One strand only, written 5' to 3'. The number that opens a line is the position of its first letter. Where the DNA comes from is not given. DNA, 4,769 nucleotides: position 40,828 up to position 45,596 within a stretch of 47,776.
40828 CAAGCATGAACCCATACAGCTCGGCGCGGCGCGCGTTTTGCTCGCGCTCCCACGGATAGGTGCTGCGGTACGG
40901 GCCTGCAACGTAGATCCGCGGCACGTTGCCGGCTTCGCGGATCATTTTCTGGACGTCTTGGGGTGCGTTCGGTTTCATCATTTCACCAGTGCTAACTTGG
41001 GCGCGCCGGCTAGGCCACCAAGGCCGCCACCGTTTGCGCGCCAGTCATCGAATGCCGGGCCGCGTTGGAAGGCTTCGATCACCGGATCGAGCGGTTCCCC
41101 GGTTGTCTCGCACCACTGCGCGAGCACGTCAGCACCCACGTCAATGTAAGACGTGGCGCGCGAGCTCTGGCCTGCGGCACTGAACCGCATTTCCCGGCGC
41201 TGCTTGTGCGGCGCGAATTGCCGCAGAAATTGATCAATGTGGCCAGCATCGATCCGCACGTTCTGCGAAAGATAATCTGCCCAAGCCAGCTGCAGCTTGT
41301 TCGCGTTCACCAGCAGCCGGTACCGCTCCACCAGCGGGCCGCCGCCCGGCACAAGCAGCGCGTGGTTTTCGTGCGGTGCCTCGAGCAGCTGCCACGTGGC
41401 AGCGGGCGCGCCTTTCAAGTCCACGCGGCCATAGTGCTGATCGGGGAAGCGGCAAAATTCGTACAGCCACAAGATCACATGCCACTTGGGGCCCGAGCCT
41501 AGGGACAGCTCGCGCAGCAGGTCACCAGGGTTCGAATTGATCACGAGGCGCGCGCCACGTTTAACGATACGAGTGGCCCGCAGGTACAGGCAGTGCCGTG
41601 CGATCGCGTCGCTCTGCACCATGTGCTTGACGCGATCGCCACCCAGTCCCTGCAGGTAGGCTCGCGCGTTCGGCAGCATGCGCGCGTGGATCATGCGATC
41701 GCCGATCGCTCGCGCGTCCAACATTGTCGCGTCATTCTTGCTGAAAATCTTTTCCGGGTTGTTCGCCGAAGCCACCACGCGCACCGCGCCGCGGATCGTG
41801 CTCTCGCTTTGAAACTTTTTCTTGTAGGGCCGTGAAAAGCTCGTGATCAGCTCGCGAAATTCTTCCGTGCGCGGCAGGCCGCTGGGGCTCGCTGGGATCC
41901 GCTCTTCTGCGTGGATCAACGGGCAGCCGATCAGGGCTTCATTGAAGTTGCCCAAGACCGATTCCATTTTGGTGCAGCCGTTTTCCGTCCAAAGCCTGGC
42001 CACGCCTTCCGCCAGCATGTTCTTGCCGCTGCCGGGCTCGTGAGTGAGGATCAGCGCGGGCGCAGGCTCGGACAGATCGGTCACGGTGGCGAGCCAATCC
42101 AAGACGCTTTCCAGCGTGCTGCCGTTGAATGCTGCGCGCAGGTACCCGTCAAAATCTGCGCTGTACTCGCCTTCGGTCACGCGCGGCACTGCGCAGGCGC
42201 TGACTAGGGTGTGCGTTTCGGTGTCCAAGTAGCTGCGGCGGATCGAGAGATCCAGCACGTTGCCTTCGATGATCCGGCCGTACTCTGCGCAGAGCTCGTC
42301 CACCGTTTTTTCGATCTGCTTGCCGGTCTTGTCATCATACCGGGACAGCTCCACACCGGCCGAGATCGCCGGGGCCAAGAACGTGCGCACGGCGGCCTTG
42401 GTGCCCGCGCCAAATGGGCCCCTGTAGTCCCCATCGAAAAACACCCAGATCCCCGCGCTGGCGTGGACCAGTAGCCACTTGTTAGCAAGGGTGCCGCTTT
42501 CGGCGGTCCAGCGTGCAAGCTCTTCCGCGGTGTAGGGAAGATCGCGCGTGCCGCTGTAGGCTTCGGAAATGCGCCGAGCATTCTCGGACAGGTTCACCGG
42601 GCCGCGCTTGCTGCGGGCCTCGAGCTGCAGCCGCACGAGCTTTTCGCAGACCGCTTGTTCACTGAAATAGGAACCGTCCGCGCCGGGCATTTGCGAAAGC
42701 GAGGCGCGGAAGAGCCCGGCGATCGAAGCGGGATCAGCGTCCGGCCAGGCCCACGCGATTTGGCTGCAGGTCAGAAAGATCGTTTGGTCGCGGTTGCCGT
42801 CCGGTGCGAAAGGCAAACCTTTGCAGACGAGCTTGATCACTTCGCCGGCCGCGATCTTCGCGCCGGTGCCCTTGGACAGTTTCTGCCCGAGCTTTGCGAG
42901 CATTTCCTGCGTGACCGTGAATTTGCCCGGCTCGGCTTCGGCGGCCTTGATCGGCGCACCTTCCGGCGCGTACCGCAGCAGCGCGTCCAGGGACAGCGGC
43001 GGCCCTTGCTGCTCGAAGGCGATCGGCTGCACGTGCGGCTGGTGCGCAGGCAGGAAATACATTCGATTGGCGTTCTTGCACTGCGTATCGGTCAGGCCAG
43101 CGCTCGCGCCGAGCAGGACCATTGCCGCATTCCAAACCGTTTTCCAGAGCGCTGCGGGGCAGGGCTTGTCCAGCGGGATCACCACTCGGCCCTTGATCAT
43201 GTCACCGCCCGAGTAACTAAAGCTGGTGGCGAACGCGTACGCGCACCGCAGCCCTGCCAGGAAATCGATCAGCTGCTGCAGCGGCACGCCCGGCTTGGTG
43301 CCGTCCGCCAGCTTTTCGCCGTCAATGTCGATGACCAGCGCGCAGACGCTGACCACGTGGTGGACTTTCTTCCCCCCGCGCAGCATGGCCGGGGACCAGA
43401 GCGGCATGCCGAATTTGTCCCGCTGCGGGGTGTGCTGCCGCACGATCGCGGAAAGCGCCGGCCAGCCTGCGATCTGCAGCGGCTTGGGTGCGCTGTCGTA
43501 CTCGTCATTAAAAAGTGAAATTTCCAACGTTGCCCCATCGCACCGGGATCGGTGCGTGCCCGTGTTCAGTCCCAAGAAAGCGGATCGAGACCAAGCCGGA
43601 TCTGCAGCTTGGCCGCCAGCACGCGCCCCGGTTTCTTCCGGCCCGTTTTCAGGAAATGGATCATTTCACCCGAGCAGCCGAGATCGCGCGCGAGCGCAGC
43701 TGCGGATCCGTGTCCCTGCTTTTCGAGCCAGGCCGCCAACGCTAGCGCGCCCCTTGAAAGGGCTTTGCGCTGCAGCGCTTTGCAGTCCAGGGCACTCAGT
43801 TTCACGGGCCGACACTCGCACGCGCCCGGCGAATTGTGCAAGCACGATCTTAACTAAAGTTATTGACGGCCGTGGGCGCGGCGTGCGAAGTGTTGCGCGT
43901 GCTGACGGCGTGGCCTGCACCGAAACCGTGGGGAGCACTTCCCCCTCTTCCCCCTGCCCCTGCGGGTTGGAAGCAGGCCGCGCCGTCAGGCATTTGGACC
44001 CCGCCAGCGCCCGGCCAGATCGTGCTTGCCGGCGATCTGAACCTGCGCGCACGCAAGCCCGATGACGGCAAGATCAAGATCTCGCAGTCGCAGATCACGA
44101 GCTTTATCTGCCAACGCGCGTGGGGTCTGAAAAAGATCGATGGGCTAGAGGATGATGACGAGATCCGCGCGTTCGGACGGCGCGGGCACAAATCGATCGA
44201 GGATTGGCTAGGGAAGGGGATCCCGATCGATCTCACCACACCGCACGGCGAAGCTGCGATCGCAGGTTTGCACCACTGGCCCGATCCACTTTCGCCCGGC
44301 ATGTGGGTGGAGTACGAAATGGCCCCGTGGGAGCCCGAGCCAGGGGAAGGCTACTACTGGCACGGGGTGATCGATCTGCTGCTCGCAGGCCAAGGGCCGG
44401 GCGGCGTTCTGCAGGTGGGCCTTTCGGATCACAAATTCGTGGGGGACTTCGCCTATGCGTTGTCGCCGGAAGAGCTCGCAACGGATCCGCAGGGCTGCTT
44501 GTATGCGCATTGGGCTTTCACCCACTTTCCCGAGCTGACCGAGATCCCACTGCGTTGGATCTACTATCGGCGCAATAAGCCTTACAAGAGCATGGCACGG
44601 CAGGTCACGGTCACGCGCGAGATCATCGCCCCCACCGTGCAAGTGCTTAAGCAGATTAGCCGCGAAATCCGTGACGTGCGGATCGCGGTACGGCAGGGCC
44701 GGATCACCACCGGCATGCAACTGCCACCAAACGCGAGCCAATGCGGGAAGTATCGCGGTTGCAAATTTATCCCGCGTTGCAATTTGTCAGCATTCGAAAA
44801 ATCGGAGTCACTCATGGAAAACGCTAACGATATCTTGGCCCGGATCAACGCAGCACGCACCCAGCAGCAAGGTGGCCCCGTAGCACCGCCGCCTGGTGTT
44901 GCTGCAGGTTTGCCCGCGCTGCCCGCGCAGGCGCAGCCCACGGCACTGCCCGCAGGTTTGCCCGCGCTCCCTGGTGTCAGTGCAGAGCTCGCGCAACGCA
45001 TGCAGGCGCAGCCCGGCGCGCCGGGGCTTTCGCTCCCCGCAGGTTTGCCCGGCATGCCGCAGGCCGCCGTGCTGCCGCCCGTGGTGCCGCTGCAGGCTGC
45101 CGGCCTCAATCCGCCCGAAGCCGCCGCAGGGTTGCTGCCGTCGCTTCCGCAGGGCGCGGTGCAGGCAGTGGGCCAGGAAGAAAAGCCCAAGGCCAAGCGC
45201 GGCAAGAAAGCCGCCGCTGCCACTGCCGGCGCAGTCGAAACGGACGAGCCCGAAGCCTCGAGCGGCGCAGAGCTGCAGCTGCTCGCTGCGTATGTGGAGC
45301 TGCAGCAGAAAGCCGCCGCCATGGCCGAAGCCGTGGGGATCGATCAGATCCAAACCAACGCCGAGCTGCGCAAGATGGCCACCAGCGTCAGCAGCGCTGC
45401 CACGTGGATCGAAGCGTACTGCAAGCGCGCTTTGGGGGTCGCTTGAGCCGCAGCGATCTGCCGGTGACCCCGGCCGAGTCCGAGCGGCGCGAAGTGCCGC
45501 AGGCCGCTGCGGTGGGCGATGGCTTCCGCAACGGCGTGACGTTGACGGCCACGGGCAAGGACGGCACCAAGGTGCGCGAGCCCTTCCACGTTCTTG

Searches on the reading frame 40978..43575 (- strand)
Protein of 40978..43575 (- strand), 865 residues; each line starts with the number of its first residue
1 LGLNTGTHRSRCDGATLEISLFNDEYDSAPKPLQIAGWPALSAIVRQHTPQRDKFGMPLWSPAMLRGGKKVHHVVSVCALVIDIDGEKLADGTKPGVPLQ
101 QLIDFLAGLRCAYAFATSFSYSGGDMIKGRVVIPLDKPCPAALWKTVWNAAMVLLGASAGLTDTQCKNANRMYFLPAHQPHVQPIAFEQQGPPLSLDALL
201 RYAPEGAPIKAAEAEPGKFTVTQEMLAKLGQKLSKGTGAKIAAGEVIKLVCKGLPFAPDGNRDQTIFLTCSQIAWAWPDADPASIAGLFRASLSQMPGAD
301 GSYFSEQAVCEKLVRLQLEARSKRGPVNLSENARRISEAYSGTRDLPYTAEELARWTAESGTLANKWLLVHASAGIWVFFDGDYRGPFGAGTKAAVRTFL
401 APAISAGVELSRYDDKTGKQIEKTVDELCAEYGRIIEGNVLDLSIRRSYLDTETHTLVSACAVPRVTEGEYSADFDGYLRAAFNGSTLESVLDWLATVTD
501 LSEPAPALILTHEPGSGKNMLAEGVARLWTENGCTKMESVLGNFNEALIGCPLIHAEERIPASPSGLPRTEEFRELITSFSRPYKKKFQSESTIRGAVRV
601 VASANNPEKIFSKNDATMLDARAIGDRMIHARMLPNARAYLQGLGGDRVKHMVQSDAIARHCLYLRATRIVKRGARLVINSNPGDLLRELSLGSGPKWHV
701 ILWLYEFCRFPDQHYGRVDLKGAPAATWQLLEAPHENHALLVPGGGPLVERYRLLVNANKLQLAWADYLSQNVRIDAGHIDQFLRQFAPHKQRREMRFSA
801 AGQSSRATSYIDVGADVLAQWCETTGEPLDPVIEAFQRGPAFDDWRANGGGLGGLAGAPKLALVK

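Call 9: search_protein_families(library=pfam, proteins=[window:40978-43575:-])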
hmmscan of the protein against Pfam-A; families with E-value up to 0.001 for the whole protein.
window:40978-43575:- (865 aa): 1 family
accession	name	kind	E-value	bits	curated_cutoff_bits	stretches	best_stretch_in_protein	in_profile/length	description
PF19263.5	DUF5906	-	7.3e-07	30.3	27.6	1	513-610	5-105/114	Family of unknown function (DUF5906)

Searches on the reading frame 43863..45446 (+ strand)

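Call 9: search_protein_families(library=pfam, proteins=[window:43863-45446:+])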
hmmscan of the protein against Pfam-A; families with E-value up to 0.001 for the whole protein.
window:43863-45446:+ (527 aa): 0 families

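Call 37: search_protein_families(library=phrogs, proteins=[window:43863-45446:+], max_evalue=0.01)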
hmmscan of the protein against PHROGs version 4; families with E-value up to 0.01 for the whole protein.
window:43863-45446:+ (527 aa): 1 family
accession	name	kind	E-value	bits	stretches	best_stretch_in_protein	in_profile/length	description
phrog_1218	-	DNA, RNA and nucleotide metabolism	2.2e-05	24.9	0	67-119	4-60/364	exonuclease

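Call 40: search_protein_families(library=ncbifam, proteins=[window:43863-45446:+], max_evalue=0.01)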
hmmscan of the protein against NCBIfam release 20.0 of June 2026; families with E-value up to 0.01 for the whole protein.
window:43863-45446:+ (527 aa): 0 families
